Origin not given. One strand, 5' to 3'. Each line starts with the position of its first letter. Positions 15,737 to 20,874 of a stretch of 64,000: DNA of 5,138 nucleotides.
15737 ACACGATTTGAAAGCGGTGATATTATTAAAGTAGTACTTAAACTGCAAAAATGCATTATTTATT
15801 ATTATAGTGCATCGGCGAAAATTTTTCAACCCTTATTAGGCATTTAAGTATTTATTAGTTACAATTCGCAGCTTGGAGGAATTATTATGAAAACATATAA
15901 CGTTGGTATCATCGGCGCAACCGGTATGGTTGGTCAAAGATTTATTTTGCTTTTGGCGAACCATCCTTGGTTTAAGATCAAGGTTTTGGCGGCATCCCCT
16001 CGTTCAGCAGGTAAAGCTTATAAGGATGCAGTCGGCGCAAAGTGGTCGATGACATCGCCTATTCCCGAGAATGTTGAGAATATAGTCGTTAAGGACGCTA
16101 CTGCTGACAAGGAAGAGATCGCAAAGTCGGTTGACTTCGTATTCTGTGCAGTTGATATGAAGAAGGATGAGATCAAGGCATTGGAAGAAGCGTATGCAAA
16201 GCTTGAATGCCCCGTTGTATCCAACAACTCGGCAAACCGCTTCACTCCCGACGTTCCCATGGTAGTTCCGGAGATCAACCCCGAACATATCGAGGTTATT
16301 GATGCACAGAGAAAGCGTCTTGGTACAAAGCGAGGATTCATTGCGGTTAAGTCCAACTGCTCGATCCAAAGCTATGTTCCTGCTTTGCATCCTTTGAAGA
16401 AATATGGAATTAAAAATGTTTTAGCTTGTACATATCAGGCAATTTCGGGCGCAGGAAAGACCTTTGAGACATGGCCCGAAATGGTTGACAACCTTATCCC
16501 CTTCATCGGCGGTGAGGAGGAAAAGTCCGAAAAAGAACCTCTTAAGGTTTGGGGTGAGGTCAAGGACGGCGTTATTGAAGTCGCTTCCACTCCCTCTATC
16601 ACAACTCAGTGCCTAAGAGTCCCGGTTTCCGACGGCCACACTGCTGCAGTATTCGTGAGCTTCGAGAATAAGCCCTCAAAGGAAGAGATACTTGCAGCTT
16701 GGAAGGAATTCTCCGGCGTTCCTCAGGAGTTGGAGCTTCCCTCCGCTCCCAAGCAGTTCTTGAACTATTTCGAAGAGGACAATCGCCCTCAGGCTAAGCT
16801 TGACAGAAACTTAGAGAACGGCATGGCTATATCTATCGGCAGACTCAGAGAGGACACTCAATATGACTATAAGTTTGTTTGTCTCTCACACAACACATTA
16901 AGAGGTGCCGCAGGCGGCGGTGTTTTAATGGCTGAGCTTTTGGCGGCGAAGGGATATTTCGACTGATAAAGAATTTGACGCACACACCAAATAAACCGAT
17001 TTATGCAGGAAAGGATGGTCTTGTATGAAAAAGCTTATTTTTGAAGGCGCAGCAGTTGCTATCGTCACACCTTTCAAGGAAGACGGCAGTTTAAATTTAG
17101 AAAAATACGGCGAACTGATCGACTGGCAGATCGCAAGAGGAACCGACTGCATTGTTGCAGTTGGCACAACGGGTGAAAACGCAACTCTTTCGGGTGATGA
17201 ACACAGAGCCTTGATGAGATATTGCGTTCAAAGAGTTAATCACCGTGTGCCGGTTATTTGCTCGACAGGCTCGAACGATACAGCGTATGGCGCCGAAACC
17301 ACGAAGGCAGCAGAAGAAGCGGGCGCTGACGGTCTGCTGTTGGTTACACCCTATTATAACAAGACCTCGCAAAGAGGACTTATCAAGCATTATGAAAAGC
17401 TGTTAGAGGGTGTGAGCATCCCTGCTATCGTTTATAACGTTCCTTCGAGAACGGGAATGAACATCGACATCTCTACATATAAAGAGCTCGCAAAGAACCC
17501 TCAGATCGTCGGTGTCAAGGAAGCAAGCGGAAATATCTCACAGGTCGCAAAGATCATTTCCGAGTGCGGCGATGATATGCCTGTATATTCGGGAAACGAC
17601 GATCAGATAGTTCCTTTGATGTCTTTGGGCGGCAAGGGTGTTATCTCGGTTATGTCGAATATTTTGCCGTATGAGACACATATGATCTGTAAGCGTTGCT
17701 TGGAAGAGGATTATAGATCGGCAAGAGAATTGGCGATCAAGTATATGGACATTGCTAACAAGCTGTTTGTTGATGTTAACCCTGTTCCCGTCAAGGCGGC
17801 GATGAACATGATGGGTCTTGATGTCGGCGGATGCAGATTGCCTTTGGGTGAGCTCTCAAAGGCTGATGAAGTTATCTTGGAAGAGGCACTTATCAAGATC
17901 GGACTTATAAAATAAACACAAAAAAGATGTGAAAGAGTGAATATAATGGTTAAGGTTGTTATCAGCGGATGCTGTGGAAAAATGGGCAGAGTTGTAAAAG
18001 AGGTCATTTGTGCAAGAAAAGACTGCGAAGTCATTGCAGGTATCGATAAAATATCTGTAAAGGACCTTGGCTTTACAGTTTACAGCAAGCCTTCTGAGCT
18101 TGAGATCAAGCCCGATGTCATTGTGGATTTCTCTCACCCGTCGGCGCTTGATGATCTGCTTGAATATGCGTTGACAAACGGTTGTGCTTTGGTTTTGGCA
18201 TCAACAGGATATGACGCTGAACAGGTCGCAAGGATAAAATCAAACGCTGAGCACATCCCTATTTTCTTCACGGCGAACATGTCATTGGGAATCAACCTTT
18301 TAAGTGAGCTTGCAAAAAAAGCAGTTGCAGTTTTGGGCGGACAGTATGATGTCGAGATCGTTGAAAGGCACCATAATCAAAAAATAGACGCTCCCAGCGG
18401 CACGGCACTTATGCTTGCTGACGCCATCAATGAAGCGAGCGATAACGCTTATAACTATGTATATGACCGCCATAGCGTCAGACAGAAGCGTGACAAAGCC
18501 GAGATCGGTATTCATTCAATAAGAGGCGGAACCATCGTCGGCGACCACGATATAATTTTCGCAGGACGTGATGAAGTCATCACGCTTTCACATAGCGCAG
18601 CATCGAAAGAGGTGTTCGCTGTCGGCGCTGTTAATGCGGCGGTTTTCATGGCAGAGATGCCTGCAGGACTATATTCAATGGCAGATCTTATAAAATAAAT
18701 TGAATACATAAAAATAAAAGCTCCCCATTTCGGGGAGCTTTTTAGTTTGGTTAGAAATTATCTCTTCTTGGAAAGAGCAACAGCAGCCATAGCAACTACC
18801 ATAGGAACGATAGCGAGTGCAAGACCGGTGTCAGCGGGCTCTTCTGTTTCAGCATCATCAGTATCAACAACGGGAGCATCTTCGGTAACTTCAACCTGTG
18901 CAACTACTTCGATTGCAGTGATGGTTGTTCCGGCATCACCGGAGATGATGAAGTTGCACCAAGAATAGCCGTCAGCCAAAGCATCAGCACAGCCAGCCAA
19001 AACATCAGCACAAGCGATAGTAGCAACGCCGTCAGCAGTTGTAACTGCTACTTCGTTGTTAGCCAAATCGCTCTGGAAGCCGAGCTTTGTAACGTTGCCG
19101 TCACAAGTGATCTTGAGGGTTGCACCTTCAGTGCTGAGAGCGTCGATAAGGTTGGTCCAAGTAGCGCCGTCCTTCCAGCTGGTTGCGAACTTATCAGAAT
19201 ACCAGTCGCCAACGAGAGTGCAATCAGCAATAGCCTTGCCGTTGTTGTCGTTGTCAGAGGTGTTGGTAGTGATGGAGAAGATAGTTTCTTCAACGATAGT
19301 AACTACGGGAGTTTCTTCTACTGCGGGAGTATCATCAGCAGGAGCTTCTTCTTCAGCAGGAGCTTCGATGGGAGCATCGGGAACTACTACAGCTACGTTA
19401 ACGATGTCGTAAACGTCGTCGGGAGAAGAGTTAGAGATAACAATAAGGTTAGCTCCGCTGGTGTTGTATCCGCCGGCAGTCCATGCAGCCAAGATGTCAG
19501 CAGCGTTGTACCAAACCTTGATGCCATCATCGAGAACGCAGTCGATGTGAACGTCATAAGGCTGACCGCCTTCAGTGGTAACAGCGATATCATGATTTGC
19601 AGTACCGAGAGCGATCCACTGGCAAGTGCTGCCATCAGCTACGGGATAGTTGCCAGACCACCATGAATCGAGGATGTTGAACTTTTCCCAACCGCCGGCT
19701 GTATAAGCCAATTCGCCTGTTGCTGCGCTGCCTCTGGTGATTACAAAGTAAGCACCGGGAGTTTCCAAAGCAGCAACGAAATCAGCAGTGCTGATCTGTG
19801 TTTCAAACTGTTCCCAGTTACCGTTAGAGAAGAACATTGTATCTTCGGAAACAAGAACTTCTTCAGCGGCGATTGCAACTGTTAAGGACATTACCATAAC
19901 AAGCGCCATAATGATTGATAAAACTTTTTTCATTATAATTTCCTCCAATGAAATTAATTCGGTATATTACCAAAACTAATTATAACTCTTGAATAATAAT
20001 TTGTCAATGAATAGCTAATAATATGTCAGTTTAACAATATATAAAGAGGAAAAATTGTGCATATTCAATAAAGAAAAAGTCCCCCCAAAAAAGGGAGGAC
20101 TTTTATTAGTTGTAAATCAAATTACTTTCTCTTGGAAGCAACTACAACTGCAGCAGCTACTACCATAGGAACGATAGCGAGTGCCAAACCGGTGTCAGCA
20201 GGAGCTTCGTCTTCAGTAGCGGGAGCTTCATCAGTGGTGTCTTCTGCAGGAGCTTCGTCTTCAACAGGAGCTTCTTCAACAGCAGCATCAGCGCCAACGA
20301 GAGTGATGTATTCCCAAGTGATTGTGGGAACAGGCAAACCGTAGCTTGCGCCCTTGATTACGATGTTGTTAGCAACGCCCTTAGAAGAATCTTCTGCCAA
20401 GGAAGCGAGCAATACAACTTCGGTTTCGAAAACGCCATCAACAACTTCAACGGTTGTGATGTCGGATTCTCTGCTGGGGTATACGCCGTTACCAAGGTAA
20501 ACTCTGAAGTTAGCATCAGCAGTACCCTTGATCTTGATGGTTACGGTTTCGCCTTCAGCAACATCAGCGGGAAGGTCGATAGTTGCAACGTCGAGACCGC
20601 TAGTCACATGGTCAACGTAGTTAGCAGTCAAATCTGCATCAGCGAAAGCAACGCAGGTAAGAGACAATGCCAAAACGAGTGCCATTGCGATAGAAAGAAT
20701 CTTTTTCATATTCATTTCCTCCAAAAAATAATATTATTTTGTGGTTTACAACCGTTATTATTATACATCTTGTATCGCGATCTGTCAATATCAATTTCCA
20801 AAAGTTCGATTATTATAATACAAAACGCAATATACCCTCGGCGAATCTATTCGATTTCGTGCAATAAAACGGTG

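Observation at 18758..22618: Array of four secreted proteins sharing a conserved non-LPXTG C-terminal anchor (PADTG-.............-KKR), with no sortase in view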

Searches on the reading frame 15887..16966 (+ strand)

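Call 7: search_protein_families(library=pfam, proteins=[window:15887-16966:+], max_evalue=0.001)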
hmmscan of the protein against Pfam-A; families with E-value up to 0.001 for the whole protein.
window:15887-16966:+ (359 aa): 2 families
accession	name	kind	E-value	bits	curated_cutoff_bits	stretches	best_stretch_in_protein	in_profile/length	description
PF01118.30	Semialdhyde_dh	-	9.9e-32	110.3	26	1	5-136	1-119/121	Semialdehyde dehydrogenase, NAD binding domain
PF02774.23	Semialdhyde_dhC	-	4.4e-29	102.4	26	1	167-338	1-183/184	Semialdehyde dehydrogenase, dimerisation domain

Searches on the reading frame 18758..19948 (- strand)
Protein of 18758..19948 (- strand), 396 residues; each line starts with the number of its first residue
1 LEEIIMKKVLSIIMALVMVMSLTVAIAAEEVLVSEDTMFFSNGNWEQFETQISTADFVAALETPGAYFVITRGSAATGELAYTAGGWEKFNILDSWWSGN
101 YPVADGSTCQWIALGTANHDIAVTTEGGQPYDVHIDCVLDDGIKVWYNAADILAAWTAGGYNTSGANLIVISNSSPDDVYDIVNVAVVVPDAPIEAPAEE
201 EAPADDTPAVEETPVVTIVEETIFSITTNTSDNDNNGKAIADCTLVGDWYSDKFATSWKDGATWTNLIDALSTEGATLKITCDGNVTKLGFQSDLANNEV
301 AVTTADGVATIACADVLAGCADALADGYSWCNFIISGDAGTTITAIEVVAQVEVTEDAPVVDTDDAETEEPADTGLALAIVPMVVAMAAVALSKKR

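Call 3: search_protein_families(library=ncbifam, proteins=[window:18758-19948:-], max_evalue=10)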
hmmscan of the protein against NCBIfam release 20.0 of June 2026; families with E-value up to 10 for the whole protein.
window:18758-19948:- (396 aa): 1 family
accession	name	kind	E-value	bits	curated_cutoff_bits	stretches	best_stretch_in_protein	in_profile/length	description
NF033636.1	acid_shock_Asr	equivalog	1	10.1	50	1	6-31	1-25/119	acid resistance repetitive basic protein Asr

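Call 4: search_protein_families(library=pfam, proteins=[window:18758-19948:-], max_evalue=10)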
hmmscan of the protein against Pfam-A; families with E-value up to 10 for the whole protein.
window:18758-19948:- (396 aa): 0 families

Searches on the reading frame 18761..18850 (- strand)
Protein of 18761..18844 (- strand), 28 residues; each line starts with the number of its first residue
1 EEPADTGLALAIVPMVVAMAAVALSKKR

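Call 3: search_protein_families(library=ncbifam, proteins=[window:18761-18844:-], max_evalue=10)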
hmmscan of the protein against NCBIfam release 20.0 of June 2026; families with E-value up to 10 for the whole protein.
seq(28 aa): 0 families

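Call 82: search_protein_representatives(alignment_id=A7)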
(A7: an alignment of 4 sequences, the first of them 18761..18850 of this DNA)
Query: 4 sequences, 30 profile positions. Proteins with E-value up to 0.001 (for the whole library): 122; up to 1e-10: 7; up to 1e-30: 0. The best 122 are listed.
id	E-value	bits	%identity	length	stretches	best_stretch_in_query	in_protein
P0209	1.2e-13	66.7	-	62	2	2-30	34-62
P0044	1.5e-13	66.4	-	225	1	1-30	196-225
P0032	4.2e-13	65.0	-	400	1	2-30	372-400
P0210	4.4e-12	61.7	-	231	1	1-30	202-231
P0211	6.5e-12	61.2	-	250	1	1-30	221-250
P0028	2.3e-11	59.4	-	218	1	2-30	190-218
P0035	5.5e-11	58.2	-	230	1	1-30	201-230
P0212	1.1e-10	57.3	-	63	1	2-29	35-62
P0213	2.0e-10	56.4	-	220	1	2-30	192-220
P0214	2.5e-10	56.1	-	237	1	1-30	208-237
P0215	3.2e-10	55.8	-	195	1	1-30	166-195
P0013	3.5e-10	55.7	-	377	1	1-30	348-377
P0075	3.6e-10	55.6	-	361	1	1-30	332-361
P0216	4.4e-10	55.3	-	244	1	3-29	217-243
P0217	1.2e-09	54.0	-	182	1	3-30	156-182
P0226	3.6e-07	46.0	-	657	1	3-30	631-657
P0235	1.5e-06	44.1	-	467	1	7-30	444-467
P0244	3.8e-06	42.8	-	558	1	8-30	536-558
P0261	1.3e-05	41.1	-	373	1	8-30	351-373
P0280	1.6e-04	37.5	-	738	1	8-30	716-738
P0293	3.0e-04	36.7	-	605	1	7-30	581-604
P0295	3.7e-04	36.4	-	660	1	1-30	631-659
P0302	5.2e-04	35.9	-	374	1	7-30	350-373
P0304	5.8e-04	35.8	-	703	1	2-30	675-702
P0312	9.3e-04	35.1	-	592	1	7-29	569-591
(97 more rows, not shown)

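Call 84: search_protein_families(library=ncbifam, proteins=[P0295, P0304, P0235, P0312, P0226, P0280, P0261, P0293, P0302, P0244], max_evalue=1)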
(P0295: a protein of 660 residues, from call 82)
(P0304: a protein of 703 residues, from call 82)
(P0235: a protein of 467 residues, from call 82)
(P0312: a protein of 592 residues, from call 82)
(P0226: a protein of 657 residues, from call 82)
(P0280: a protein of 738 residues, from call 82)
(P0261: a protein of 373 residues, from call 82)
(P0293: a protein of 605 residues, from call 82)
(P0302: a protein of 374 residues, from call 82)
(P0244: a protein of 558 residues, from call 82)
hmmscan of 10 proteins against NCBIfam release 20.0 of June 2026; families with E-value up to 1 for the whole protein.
P0295 (660 aa): 2 families
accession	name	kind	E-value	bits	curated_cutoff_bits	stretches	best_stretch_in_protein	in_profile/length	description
NF033846.1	Rumino_NPXTG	domain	0.0014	18.9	23.5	1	634-660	1-30/30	NPXTG-anchored protein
NF033636.1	acid_shock_Asr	equivalog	0.64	10.8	50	0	3-53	1-50/119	acid resistance repetitive basic protein Asr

P0304 (703 aa): 2 families
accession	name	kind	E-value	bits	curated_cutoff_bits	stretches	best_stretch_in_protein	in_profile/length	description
NF033846.1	Rumino_NPXTG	domain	2.1e-05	24.6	23.5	1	677-703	1-30/30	NPXTG-anchored protein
NF033636.1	acid_shock_Asr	equivalog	0.04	14.7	50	1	3-29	1-27/119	acid resistance repetitive basic protein Asr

P0235 (467 aa): 1 family
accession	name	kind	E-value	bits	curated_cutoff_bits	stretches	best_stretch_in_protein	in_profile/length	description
NF033846.1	Rumino_NPXTG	domain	0.0058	16.9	23.5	1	442-467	1-29/30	NPXTG-anchored protein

P0312 (592 aa): 1 family
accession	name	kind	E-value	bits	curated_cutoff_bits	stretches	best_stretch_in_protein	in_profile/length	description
NF033846.1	Rumino_NPXTG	domain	0.0055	17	23.5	1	567-591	1-28/30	NPXTG-anchored protein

P0226 (657 aa): 2 families
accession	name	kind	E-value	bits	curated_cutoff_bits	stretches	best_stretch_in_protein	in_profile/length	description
NF038029.1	LP_plasma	domain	0.26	11.8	24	1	1-16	1-16/24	lipoprotein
NF012211.1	tand_rpt_95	domain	0.93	9.5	90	0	221-267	44-91/98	tandem-95 repeat protein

P0280 (738 aa): 0 families

P0261 (373 aa): 2 families
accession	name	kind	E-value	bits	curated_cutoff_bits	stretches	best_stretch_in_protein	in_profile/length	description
NF033846.1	Rumino_NPXTG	domain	0.0038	17.5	23.5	1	348-373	1-29/30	NPXTG-anchored protein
NF052666.1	VPA0252_fam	equivalog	0.15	12.1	100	1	9-33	4-28/78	VPA0252 family protein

P0293 (605 aa): 2 families
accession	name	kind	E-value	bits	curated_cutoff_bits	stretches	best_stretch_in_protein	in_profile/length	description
NF033846.1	Rumino_NPXTG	domain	0.00019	21.6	23.5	1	579-605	1-30/30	NPXTG-anchored protein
NF005561.0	PRK07234.1-1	equivalog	0.16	10.7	718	1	484-597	450-565/569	putative monovalent cation/H+ antiporter subunit D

P0302 (374 aa): 2 families
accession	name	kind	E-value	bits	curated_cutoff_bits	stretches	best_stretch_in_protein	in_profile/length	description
NF033846.1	Rumino_NPXTG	domain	0.00011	22.3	23.5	1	348-374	1-30/30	NPXTG-anchored protein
NF053514.2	JUQZ_fam_ocin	equivalog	0.075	13.3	40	1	1-28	1-28/107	BLB8/JUQZ-1 family protein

P0244 (558 aa): 0 families

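Call 85: search_protein_families(library=pfam, proteins=[P0295, P0304, P0235, P0312, P0226, P0280, P0261, P0293, P0302, P0244], max_evalue=0.001)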
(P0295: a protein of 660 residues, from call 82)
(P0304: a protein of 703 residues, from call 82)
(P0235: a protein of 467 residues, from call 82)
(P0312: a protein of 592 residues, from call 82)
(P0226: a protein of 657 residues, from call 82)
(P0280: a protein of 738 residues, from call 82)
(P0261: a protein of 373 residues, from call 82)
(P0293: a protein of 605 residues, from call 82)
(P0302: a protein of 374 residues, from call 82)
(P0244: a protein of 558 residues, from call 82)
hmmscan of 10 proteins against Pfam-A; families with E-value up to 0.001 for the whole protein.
P0295 (660 aa): 0 families

P0304 (703 aa): 0 families

P0235 (467 aa): 0 families

P0312 (592 aa): 0 families

P0226 (657 aa): 0 families

P0280 (738 aa): 1 family
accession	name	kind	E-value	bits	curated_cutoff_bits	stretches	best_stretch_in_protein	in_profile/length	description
PF18259.7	CBM65_1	-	4.4e-06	27.3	25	0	587-659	32-104/113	Carbohydrate binding module 65 domain 1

P0261 (373 aa): 1 family
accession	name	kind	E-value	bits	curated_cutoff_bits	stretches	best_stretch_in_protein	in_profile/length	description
PF00963.24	Cohesin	-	2.3e-09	38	24.1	1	20-117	8-118/139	Cohesin domain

P0293 (605 aa): 0 families

P0302 (374 aa): 0 families

P0244 (558 aa): 0 families

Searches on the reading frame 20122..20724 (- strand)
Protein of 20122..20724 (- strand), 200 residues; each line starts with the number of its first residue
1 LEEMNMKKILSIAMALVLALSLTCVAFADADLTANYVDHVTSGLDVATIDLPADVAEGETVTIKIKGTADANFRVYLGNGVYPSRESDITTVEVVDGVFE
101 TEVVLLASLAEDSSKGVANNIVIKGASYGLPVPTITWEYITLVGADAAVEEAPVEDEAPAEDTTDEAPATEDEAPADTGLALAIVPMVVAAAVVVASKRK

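Call 3: search_protein_families(library=ncbifam, proteins=[window:20122-20724:-], max_evalue=10)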
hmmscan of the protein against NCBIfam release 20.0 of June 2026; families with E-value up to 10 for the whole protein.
window:20122-20724:- (200 aa): 7 families
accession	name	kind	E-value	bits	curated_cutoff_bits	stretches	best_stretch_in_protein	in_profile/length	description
NF040942.2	hypo_ExtJ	equivalog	0.01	16.2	52.5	1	6-70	1-65/77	selenite/tellurite reduction operon protein ExtJ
NF053514.2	JUQZ_fam_ocin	equivalog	0.051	13.9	40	1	6-67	1-59/107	BLB8/JUQZ-1 family protein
NF033846.1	Rumino_NPXTG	domain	0.08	13.3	23.5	1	179-200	8-29/30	NPXTG-anchored protein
TIGR03044.1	PS_II_psb27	equivalog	0.18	11.9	117.35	1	7-59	5-62/135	photosystem II protein Psb27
NF053838.1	hit_Bd0108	equivalog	0.41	11.2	40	1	6-35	1-31/94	predatory lifecycle switch protein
TIGR04429.1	Phr_nterm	subfamily_domain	0.57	10.8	25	1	6-20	1-15/28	Phr family secreted Rap phosphatase inhibitor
NF007769.1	PRK10455.1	equivalog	1.9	8.7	174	1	6-35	1-31/160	ATP-independent periplasmic protein-refolding chaperone Spy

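Call 4: search_protein_families(library=pfam, proteins=[window:20122-20724:-], max_evalue=10)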
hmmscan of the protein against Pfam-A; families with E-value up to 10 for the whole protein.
window:20122-20724:- (200 aa): 0 families

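Call 51: search_solved_structures(query=A4, max_evalue=10)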
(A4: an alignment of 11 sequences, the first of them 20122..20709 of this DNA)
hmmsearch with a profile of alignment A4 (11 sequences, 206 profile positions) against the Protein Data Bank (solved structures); distinct sequences matched with E-value up to 10: 24.
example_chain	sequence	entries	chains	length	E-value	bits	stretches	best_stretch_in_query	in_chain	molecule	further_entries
8tb7_H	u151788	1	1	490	0.0052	20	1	1-46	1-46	Fab24 BAK5 heavy chain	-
9yfu_C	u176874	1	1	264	0.014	18.6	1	1-46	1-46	Fab24 BAK5 light chain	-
4iof_D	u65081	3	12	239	0.25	14.5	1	1-47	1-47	Fab-bound IDE, light chain | IDE-bound Fab light chain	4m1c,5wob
8dp3_L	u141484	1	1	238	0.26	14.4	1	1-46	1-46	Fab BL3-6 Light Chain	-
6ww5_F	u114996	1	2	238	0.26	14.4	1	1-46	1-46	Fab84 Light Chain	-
7lo7_L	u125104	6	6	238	0.27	14.4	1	1-46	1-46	Fab25 Light Chain | Fab36 Light Chain | NabFab LC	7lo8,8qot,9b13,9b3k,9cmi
9yxv_D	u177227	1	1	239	0.27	14.4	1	1-46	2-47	sfFab18 light chain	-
9ihc_L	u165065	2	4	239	0.27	14.4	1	1-46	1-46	COP-2 antibody light chain | COP-2 Light chain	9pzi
9fco_I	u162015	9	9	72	0.29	14.3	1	51-81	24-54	Translation initiation factor IF-1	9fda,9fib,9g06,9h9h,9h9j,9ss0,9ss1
1ah9_A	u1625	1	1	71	0.3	14.2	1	51-81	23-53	INITIATION FACTOR 1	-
6mwn_D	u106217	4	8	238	0.41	13.8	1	1-45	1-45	Fab HAVx Light Chain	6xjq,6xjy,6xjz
8wrz_L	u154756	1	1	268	0.43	13.7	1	1-46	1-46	scfv30 light chain, scfv30 heavy chain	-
2n78_A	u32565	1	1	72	0.44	13.7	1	51-81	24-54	Translation initiation factor IF-1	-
8wej_L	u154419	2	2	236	0.55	13.4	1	1-47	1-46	7D5 Fab light chain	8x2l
1us2_A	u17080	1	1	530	0.56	13.4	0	38-130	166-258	ENDO-BETA-1,4-XYLANASE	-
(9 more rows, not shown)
